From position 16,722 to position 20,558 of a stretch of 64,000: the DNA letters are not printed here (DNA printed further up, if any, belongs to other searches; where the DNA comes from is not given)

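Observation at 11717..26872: Sigma-54-headed envelope locus: three >1000-aa orphan lipoproteins plus prepilin peptidase, pseudopilin, coiled-coil OmpA lipoprotein and an EF-G paralog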

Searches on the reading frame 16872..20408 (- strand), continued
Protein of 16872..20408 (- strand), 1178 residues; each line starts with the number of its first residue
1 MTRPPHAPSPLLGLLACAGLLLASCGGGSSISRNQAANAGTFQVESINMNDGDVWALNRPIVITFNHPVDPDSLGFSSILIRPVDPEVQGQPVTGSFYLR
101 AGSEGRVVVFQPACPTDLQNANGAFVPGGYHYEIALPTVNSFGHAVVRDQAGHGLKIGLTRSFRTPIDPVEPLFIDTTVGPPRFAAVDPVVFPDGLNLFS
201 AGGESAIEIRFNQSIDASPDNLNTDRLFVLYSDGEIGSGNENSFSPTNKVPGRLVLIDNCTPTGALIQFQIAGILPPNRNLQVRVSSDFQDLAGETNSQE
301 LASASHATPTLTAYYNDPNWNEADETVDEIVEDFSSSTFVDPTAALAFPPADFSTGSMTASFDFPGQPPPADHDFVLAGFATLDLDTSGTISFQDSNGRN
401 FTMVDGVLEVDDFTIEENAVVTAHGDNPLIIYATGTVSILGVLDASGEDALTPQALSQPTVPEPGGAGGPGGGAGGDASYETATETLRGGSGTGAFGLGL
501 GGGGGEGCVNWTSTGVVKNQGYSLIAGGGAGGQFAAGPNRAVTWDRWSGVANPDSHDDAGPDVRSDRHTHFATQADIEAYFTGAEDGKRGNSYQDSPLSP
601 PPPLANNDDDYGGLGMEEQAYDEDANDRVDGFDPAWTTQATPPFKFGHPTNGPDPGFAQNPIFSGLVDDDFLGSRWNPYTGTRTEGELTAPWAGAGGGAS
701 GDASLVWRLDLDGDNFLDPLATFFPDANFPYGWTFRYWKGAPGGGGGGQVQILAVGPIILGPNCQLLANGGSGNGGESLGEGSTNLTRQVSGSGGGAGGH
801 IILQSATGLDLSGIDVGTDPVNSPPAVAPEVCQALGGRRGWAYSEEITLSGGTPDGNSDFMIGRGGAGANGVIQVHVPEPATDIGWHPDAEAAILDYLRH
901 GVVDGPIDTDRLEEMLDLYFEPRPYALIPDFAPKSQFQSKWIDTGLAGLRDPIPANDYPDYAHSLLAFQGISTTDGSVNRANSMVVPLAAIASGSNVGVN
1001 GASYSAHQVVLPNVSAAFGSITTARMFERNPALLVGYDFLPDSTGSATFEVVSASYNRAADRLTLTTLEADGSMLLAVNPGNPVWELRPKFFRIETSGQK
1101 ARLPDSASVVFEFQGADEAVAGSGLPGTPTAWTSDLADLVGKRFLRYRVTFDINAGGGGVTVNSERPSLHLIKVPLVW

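Call 53: fold_search(model_id=the predicted structure, library=pdb)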
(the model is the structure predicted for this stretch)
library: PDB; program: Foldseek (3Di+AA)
matches with E <= 10: 1338; with E <= 0.001: 70
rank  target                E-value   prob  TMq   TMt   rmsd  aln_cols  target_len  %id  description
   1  6d5a                  2.0e-08  1.00  0.09  0.24  20.9       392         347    9  Crystal structure of L,D-transpeptidase 5 from Mycobacterium tuberculosis in apo form (released 2019-02-27)
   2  4z7a                  3.7e-08  1.00  0.09  0.22  12.3       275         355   10  Structural and biochemical characterization of a non-functionally redundant M. tuberculosis (3,3) L,D-Transpeptidase, Ld (released 2015-09-02)
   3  4zfq                  5.2e-08  1.00  0.09  0.23  12.2       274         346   11  Structure of M. tuberculosis (3,3) L,D-Transpeptidase, LdtMt5. (Meropenen-adduct form) (released 2015-09-02)
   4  5uwv_E                1.7e-07  1.00  0.09  0.22  20.9       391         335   12  Crystal structure of Mycobacterium abscessus L,D-transpeptidase 2 (released 2017-08-16)
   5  5uwv_C                2.2e-07  1.00  0.09  0.22  21.1       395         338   11  Crystal structure of Mycobacterium abscessus L,D-transpeptidase 2 (released 2017-08-16)
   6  5uwv_B                3.3e-07  1.00  0.08  0.21  12.3       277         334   12  Crystal structure of Mycobacterium abscessus L,D-transpeptidase 2 (released 2017-08-16)
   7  4hu2                  3.3e-07  1.00  0.09  0.31  12.2       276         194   11  Crystal structure of LdtMt2, a L,D-transpeptidase from Mycobacterium tuberculosis: domain A and B (released 2012-12-12)
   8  8aho_B                5.3e-07  1.00  0.09  0.21  20.8       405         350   12  Crystal structure of the transpeptidase LdtMt2 from Mycobacterium tuberculosis in complex with cyanamide analogue 31 (released 2023-08-02)
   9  4qrb                  5.9e-07  1.00  0.09  0.21  20.9       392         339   12  Structure and specificity of L-D-Transpeptidase from Mycobacterium tuberculosis and antibiotic resistance: Calcium bindi (released 2015-12-23)
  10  3vyn_B                6.6e-07  1.00  0.09  0.21  21.0       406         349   11  Crystal structure of Mycobacterium tuberculosis L,D-transpeptidase LdtMt2 N55 truncation mutant (resideus 55-408) (released 2013-06-19)
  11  5d7h_A                6.6e-07  1.00  0.09  0.20  21.1       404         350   11  X-RAY CRYSTAL STRUCTURE OF L,D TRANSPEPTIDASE 2 FROM MYCOBACTERIUM TUBERCULOSIS (released 2016-09-28)
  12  3vyn_A                9.2e-07  1.00  0.08  0.20  20.9       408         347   12  Crystal structure of Mycobacterium tuberculosis L,D-transpeptidase LdtMt2 N55 truncation mutant (resideus 55-408) (released 2013-06-19)
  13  5uwv_D                1.0e-06  1.00  0.09  0.21  20.7       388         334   12  Crystal structure of Mycobacterium abscessus L,D-transpeptidase 2 (released 2017-08-16)
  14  5d7h_B                1.2e-06  1.00  0.09  0.20  20.9       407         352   11  X-RAY CRYSTAL STRUCTURE OF L,D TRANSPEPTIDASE 2 FROM MYCOBACTERIUM TUBERCULOSIS (released 2016-09-28)
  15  5dcc_A                1.4e-06  1.00  0.09  0.21  21.0       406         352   10  X-RAY CRYSTAL STRUCTURE OF a TEBIPENEM ADDUCT OF L,D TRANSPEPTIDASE 2 FROM MYCOBACTERIUM TUBERCULOSIS (released 2016-09-28)
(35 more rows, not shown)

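Call 56: fold_search(model_id=the predicted structure, library=viral)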
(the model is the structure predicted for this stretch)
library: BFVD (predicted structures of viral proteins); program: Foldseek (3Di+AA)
matches with E <= 10: 663; with E <= 0.001: 12
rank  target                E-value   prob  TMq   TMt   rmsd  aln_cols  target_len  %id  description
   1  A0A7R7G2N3            1.6e-09  1.00  0.09  0.20  29.1       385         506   13  (no name in the UniProt tables at hand)
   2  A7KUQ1                2.2e-07  1.00  0.09  0.30  25.3       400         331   12  (no name in the UniProt tables at hand)
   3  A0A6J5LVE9            2.7e-07  1.00  0.08  0.07  27.1       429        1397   12  Tip attachment protein J [uncultured Caudovirales phage]
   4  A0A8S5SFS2            3.9e-06  1.00  0.09  0.29  13.4       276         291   10  Oligo alginate lyase [Myoviridae sp. ctyhJ29]
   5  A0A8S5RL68            5.4e-06  1.00  0.09  0.23  12.4       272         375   14  Ig-like domain protein [virus sp. ctEQ64]
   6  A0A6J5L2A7            1.4e-05  1.00  0.08  0.37  12.5       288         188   12  Uncharacterized protein [uncultured Caudovirales phage]
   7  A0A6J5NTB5            1.4e-05  0.99  0.07  0.26  20.1       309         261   12  Uncharacterized protein [uncultured Caudovirales phage]
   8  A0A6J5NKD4            4.4e-04  0.99  0.08  0.24  19.5       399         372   12  SbsA Ig-like domain-containing protein [uncultured Caudovirales phage]
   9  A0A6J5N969            4.4e-04  0.75  0.09  0.08  31.4       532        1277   13  Glycine-rich domain-containing protein [uncultured Caudovirales phage]
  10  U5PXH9                5.2e-04  0.54  0.07  0.07  23.5       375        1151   11  Tail fiber protein [Clavibacter phage CN1A]
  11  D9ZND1                5.5e-04  1.00  0.08  0.57  17.7       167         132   13  (no name in the UniProt tables at hand)
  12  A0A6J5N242            6.8e-04  0.72  0.08  0.08  25.7       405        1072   11  SbsA Ig-like domain-containing protein [uncultured Caudovirales phage]
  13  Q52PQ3                1.0e-03  0.66  0.07  0.06  17.4       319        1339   12  Possible phage tail protein [Xanthomonas phage Xp15]
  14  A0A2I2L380            1.1e-03  0.77  0.12  0.27  42.6       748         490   11  Collagen-like protein [Orpheovirus IHUMI-LCC2]
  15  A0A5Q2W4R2            1.7e-03  0.94  0.08  0.25  18.4       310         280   10  (no name in the UniProt tables at hand)
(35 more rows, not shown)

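Call 57: search_solved_structures(query=A1, max_evalue=1)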
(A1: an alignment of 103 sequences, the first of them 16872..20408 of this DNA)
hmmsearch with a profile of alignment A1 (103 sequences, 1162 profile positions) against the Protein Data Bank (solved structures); distinct sequences matched with E-value up to 1: 0.

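Call 60: find_encoding_contigs(protein=P0041, flank=10000, max_places=1)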
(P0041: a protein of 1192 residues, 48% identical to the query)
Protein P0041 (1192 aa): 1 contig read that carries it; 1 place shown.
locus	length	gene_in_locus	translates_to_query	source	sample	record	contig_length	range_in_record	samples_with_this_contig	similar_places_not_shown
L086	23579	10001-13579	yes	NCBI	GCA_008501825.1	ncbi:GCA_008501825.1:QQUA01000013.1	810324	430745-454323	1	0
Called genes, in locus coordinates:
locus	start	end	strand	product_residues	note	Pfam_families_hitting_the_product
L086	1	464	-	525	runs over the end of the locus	-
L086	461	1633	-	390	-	-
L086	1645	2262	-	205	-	-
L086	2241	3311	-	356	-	PF00586:AIRS, PF02769:AIRS_C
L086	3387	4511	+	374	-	PF02670:DXP_reductoisom, PF08436:DXP_redisom_C, PF13288:DXPR_C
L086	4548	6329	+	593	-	PF02163:Peptidase_M50, PF00595:PDZ (faint), PF14685:PDZ_Tricorn (faint), PF17820:PDZ_6, PF13180:PDZ_2 (weak), PF17820:PDZ_6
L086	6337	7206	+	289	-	PF01040:UbiA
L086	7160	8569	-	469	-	PF00817:IMS, PF11799:IMS_C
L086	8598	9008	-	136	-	-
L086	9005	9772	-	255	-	PF01726:LexA_DNA_bind, PF00717:Peptidase_S24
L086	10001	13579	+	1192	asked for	-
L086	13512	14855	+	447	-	PF01408:GFO_IDH_MocA, PF22725:GFO_IDH_MocA_C3 (faint)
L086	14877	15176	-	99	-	-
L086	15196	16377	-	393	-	PF00144:Beta-lactamase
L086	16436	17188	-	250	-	PF00483:NTP_transferase, PF12804:NTP_transf_3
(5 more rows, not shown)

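Call 61: find_encoding_contigs(protein=P0044, flank=10000, max_places=1)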
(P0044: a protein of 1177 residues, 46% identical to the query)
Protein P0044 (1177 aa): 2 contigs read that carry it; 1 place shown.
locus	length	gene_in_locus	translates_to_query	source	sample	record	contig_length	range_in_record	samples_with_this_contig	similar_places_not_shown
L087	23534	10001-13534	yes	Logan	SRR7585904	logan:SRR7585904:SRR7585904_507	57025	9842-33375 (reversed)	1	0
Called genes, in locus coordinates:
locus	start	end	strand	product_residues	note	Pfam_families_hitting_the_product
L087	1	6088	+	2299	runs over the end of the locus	PF00082:Peptidase_S8, PF19077:Big_13 (faint)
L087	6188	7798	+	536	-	-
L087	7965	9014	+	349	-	PF08281:Sigma70_r4_2, PF04545:Sigma70_r4 (weak)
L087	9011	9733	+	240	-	-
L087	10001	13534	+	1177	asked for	-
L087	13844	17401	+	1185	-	-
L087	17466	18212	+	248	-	PF02146:SIR2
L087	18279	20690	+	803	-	PF00754:F5_F8_type_C (weak)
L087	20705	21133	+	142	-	-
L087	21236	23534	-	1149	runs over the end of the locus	PF02310:B12-binding, PF03308:MeaB, PF02492:cobW (faint), PF13191:AAA_16 (weak), PF01642:MM_CoA_mutase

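Call 68: search_protein_families(library=pfam, proteins=[L055:13473-15395:+, L064:13412-15361:+, L053:19260-19907:+, L053:6614-9868:+, L053:9902-13255:+, L064:20384-22102:+], max_evalue=0.05)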
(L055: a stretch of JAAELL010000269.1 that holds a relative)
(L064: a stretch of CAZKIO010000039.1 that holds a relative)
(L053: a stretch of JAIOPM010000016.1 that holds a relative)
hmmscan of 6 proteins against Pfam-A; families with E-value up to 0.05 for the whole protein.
L055:13473-15395:+ (640 aa): 1 family
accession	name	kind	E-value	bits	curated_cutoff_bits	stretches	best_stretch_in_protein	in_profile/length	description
PF13205.12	Big_5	-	6.9e-07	30.4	23.6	1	73-137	8-74/105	Bacterial Ig-like domain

L064:13412-15361:+ (649 aa): 1 family
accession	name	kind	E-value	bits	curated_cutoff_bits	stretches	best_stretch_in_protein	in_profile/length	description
PF13205.12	Big_5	-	0.00028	22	23.6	1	53-157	13-105/105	Bacterial Ig-like domain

L053:19260-19907:+ (215 aa): 1 family
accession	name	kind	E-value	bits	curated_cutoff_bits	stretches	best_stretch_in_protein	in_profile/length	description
PF02660.20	G3P_acyltransf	-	1.7e-36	126.3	24.1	1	33-204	2-161/164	Glycerol-3-phosphate acyltransferase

L053:6614-9868:+ (1084 aa): 1 family
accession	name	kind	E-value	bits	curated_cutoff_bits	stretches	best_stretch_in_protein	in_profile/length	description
PF13205.12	Big_5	-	4e-08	34.4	23.6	1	491-592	19-104/105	Bacterial Ig-like domain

L053:9902-13255:+ (1117 aa): 1 family
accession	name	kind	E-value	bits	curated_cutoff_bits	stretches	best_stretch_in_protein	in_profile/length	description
PF13205.12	Big_5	-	0.0053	17.9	23.6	0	47-81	19-47/105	Bacterial Ig-like domain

L064:20384-22102:+ (572 aa): 9 families
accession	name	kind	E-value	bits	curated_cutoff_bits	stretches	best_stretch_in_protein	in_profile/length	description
PF00437.27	T2SSE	-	1.6e-132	442.1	24.9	1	183-567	3-370/370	Type II/IV secretion system protein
PF05157.20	MshEN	-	1.9e-18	66.6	23.1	1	61-145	2-87/90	MshEN domain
PF25199.1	nSTAND_NTPase5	-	0.00014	22.1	34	1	319-365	38-85/145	Novel STAND NTPase 5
PF13555.12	AAA_29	-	0.00082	19.5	27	1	322-339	22-39/61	P-loop containing region of AAA domain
PF13476.12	AAA_23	-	0.0012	20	27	1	317-339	14-36/201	AAA domain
PF13191.12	AAA_16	-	0.0041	18.1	32.6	1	319-407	21-101/167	AAA ATPase domain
PF20720.3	nSTAND3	-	0.015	15.4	27.2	1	321-361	16-56/155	Novel STAND NTPase 3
PF13401.12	AAA_22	-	0.019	15.7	27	0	323-359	6-42/130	AAA domain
PF13173.12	AAA_14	-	0.023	15.1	27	0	324-412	4-83/129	AAA domain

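Call 75: search_protein_families(library=pfam, proteins=[L036:17452-18624:+, L036:18626-20323:+, L036:20375-21631:+, L036:21861-22703:+, L036:21806-22147:+], max_evalue=0.01)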
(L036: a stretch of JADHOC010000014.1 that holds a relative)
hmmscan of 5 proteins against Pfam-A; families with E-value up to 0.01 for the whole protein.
L036:17452-18624:+ (390 aa): 5 families
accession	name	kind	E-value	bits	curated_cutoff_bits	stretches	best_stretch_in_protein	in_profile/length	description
PF00437.27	T2SSE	-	8.6e-46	156.7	24.9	1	43-322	15-288/370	Type II/IV secretion system protein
PF13401.12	AAA_22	-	0.0022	18.7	27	1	161-222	5-64/130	AAA domain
PF13476.12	AAA_23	-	0.0065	17.6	27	0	158-181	16-39/201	AAA domain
PF13604.12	AAA_30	-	0.007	16.6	27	0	152-187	9-44/191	AAA domain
PF13555.12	AAA_29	-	0.0088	16.2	27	0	161-181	22-42/61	P-loop containing region of AAA domain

L036:18626-20323:+ (565 aa): 7 families
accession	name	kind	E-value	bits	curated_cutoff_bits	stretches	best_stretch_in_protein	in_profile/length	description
PF00437.27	T2SSE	-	7.9e-129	429.9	24.9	1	176-560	5-370/370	Type II/IV secretion system protein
PF05157.20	MshEN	-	1.9e-16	60.2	23.1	1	57-141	2-87/90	MshEN domain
PF25199.1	nSTAND_NTPase5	-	4e-05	23.9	34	1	305-357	32-86/145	Novel STAND NTPase 5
PF13191.12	AAA_16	-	0.00013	23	32.6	1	308-422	18-119/167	AAA ATPase domain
PF13555.12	AAA_29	-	0.00065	19.8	27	1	310-330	19-39/61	P-loop containing region of AAA domain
PF13604.12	AAA_30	-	0.0056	16.9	27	0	305-344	10-49/191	AAA domain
PF20720.3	nSTAND3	-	0.0083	16.3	27.2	0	303-351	8-55/155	Novel STAND NTPase 3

L036:20375-21631:+ (418 aa): 1 family
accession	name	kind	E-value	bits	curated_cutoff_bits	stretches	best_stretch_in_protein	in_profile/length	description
PF00482.28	T2SSF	-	3.5e-63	211.6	25.2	2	83-206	1-125/125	Type II secretion system (T2SS), protein F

L036:21861-22703:+ (280 aa): 2 families
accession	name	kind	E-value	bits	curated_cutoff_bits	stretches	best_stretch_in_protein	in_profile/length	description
PF07963.17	N_methyl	-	7.2e-09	35.3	21.2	1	27-52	2-27/27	Prokaryotic N-terminal methylation motif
PF11453.13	DUF2950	-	0.0059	16.2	20.2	0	199-223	224-248/274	Protein of unknown function (DUF2950)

L036:21806-22147:+ (113 aa): 0 families
